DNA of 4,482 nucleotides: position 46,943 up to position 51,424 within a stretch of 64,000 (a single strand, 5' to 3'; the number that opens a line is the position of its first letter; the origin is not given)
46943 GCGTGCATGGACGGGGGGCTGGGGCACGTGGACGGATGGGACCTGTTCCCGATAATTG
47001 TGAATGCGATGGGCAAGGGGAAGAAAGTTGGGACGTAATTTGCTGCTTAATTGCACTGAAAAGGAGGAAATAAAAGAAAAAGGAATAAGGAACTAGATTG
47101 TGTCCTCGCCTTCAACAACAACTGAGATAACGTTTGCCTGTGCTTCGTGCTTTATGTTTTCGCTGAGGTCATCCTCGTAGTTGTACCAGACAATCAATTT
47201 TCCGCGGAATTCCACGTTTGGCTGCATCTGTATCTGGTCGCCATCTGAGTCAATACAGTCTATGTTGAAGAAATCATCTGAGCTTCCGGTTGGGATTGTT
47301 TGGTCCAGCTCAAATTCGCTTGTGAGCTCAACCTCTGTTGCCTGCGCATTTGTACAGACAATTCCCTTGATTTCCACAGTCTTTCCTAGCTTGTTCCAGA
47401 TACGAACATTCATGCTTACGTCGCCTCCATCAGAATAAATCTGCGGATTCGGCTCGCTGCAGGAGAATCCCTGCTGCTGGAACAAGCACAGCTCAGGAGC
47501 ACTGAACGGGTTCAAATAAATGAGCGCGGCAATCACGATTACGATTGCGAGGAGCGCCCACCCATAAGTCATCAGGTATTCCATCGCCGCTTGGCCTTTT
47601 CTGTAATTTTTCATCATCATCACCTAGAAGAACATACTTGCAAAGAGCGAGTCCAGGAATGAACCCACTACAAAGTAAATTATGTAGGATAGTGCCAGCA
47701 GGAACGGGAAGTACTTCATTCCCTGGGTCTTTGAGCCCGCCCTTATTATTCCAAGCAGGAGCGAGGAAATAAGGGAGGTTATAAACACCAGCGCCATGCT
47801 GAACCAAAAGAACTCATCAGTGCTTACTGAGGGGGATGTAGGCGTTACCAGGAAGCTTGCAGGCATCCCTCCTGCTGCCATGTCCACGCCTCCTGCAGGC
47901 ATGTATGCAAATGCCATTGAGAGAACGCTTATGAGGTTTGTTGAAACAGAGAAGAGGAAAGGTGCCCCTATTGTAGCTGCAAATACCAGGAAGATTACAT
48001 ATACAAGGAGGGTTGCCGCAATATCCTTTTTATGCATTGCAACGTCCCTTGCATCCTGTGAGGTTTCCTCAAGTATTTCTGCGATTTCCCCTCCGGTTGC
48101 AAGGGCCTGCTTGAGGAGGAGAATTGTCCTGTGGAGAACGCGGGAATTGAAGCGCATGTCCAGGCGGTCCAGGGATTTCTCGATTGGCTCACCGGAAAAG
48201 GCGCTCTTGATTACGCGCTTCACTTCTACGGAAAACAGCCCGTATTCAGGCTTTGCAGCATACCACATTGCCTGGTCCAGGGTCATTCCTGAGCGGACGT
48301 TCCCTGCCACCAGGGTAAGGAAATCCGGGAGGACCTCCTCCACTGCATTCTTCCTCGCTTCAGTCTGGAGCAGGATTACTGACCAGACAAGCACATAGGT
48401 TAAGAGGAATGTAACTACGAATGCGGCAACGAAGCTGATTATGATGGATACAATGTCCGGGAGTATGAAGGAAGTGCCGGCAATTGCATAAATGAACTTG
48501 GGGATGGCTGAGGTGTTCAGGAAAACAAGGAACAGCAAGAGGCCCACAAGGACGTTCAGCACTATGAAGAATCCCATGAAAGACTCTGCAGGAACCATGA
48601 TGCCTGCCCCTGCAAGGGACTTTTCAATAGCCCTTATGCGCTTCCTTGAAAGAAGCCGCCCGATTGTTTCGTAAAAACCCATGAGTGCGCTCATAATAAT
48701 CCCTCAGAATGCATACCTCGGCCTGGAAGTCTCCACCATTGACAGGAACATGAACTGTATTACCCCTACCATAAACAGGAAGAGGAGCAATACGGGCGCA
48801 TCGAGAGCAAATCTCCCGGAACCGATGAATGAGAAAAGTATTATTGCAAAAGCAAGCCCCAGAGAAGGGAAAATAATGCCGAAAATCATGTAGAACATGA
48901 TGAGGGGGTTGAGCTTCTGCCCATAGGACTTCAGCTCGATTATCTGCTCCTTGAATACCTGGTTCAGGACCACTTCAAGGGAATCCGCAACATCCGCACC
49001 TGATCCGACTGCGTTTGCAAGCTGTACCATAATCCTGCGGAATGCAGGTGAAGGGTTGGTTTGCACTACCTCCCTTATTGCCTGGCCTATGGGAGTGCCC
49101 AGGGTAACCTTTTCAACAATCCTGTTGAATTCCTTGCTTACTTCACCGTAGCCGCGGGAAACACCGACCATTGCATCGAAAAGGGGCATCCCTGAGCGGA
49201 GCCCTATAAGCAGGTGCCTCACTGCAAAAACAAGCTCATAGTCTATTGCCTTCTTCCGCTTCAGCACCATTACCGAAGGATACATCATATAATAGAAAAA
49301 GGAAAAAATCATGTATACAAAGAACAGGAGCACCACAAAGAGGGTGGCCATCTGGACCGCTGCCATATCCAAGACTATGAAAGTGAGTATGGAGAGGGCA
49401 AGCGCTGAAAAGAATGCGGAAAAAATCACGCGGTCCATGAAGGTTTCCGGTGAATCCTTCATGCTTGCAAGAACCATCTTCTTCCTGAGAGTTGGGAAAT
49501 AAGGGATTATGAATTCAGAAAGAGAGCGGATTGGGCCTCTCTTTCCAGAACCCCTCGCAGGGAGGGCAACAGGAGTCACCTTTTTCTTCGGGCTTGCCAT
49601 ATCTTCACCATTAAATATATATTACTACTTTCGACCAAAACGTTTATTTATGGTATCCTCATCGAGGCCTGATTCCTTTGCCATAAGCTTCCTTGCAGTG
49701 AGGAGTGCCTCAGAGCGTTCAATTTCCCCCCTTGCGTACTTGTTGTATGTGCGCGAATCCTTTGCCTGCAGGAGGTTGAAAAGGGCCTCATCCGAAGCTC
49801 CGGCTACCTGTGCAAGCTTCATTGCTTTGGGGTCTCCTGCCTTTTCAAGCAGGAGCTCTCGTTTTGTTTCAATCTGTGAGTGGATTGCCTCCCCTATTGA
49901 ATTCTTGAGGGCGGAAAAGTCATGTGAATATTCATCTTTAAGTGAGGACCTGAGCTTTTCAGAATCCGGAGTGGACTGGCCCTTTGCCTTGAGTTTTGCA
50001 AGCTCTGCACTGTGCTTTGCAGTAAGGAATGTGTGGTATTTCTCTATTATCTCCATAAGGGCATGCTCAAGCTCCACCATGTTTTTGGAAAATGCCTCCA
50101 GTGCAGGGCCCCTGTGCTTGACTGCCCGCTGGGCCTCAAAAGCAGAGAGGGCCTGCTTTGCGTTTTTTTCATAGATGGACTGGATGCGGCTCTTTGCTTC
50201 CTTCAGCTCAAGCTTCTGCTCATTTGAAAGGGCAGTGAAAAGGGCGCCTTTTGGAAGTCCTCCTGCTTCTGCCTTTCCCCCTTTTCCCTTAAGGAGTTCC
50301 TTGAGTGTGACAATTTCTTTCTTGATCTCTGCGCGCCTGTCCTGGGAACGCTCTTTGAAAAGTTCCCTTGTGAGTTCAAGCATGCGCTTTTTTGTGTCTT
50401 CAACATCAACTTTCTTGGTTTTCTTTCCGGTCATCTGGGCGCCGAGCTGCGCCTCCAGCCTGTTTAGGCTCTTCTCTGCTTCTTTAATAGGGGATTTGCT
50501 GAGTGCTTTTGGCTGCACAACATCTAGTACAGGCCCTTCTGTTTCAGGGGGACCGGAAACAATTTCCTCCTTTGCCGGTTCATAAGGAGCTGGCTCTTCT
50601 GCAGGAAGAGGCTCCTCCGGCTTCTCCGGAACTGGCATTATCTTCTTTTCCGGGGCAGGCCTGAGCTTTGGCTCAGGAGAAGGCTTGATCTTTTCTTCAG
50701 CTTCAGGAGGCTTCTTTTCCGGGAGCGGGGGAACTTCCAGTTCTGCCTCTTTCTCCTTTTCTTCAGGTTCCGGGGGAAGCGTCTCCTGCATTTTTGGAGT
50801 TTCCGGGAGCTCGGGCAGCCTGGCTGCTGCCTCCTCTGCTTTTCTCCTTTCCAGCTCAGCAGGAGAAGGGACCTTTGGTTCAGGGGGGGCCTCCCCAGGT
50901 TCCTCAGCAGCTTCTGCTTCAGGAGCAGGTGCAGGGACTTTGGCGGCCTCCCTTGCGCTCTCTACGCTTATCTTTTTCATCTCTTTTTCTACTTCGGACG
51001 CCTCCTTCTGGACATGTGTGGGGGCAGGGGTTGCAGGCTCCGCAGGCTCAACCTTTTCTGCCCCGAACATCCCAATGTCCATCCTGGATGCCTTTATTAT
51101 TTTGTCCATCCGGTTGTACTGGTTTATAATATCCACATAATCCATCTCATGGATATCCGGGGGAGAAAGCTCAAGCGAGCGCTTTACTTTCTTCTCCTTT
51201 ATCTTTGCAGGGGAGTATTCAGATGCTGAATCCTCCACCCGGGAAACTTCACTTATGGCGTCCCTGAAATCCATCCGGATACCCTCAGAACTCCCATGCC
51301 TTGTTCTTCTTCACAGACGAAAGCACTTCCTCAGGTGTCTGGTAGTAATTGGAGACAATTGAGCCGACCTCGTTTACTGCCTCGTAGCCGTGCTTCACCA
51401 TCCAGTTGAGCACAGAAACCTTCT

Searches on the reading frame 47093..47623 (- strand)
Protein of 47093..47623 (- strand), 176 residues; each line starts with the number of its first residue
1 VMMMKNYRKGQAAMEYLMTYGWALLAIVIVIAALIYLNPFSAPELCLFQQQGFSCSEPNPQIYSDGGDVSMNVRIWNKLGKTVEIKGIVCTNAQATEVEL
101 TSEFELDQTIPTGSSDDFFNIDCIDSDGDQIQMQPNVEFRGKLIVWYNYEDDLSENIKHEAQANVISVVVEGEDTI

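Call 3: search_protein_families(library=pfam, proteins=[window:47093-47623:-], max_evalue=1)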
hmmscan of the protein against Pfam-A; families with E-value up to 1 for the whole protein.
window:47093-47623:- (176 aa): 1 family
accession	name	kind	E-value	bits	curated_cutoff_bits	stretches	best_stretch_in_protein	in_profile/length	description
PF25312.1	Allergen_Asp_f_4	-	0.11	12.6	27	1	68-100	25-56/174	Allergen Asp f 4-like domain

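Call 4: search_protein_families(library=ncbifam, proteins=[window:47093-47623:-], max_evalue=1)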
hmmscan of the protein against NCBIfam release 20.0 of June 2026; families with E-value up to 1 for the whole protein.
window:47093-47623:- (176 aa): 0 families

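Call 80: search_protein_families(library=pfam, proteins=[window:47093-47614:-], max_evalue=1)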
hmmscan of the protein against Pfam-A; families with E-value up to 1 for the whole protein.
window:47093-47614:- (173 aa): 1 family
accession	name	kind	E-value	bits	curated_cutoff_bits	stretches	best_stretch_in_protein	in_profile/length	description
PF25312.1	Allergen_Asp_f_4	-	0.11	12.6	27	1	65-97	25-56/174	Allergen Asp f 4-like domain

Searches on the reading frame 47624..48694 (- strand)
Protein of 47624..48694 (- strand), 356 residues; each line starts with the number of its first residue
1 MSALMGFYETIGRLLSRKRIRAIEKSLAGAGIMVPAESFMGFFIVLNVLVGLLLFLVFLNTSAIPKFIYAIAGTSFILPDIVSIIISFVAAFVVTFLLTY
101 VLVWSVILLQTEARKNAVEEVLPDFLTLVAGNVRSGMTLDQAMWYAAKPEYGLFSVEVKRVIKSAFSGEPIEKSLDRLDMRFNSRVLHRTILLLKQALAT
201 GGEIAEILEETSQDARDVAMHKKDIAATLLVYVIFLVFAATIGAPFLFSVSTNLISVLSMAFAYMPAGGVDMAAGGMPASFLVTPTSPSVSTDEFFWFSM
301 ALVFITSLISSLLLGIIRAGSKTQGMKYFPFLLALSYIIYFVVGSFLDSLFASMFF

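Call 3: search_protein_families(library=pfam, proteins=[window:47624-48694:-], max_evalue=1)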
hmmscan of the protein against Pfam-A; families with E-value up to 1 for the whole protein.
window:47624-48694:- (356 aa): 1 family
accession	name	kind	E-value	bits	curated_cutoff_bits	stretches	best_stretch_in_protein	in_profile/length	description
PF00482.28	T2SSF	-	1.3e-15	57.9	25.2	1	125-250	1-123/125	Type II secretion system (T2SS), protein F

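Call 4: search_protein_families(library=ncbifam, proteins=[window:47624-48694:-], max_evalue=1)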
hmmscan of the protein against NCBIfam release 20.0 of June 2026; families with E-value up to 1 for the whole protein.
window:47624-48694:- (356 aa): 1 family
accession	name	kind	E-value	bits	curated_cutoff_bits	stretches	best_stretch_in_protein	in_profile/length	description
NF046075.1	UpsF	equivalog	1.1e-09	37.6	400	1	48-313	232-460/484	membrane pilin protein UpsF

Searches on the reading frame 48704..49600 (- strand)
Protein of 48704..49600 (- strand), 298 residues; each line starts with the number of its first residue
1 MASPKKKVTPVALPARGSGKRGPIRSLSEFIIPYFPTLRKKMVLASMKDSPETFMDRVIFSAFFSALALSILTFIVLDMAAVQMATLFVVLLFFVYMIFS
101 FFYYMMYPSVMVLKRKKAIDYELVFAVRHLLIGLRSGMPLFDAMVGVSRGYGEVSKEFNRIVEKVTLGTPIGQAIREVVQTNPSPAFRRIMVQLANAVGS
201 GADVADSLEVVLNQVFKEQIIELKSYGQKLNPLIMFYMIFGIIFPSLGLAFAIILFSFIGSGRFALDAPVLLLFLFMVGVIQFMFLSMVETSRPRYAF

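Call 3: search_protein_families(library=pfam, proteins=[window:48704-49600:-], max_evalue=1)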
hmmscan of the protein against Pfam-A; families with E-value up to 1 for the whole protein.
window:48704-49600:- (298 aa): 1 family
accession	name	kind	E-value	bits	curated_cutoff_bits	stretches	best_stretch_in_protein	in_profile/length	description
PF00482.28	T2SSF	-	2.8e-18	66.5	25.2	1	127-248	2-121/125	Type II secretion system (T2SS), protein F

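Call 4: search_protein_families(library=ncbifam, proteins=[window:48704-49600:-], max_evalue=1)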
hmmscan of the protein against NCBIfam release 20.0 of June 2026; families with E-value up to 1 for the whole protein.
window:48704-49600:- (298 aa): 3 families
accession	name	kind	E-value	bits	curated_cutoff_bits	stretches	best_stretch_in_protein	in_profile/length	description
NF004704.2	PRK06041.1-2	equivalog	6.2e-12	45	550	1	57-294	12-248/555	archaellar assembly protein ArlJ/FlaJ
NF004705.1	PRK06041.1-3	equivalog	6.6e-06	25.3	400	1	118-291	2-173/465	archaellar assembly protein ArlJ/FlaJ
NF046075.1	UpsF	equivalog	6.9e-06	25.1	400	1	70-282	36-250/484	membrane pilin protein UpsF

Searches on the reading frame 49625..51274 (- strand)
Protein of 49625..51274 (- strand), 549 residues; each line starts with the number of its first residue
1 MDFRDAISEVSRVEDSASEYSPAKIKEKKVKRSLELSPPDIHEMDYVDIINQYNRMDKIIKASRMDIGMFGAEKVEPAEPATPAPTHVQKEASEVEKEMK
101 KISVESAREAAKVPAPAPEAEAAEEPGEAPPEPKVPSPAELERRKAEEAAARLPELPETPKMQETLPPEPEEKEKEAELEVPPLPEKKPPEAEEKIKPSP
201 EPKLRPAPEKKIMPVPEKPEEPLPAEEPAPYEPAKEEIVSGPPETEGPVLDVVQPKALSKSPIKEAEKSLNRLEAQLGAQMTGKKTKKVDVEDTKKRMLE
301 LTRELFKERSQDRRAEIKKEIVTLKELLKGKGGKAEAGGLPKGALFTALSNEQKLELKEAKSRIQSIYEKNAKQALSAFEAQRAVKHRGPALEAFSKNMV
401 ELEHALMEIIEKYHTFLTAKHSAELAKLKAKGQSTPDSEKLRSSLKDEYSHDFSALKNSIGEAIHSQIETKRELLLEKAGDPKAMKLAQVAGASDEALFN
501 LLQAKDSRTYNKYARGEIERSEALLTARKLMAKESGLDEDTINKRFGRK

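Call 3: search_protein_families(library=pfam, proteins=[window:49625-51274:-], max_evalue=1)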
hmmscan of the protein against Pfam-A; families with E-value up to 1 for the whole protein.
window:49625-51274:- (549 aa): 2 families
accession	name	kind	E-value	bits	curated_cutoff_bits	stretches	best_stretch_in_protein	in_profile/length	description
PF23938.1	DUF7273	-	0.088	13.4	31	1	310-337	5-32/65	Domain of unknown function (DUF7273)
PF16065.10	DUF4807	-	0.14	12.2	27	1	342-374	71-103/126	Domain of unknown function (DUF4807)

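Call 4: search_protein_families(library=ncbifam, proteins=[window:49625-51274:-], max_evalue=1)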
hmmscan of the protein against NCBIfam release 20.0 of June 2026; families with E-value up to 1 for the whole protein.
window:49625-51274:- (549 aa): 0 families
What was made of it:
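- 49625..51274 (-): Protein X: 549 aa, E/P/K-rich N-terminal half and conserved helical C-terminal half, no known family. No Pfam or NCBIfam family (calls 3, 4).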
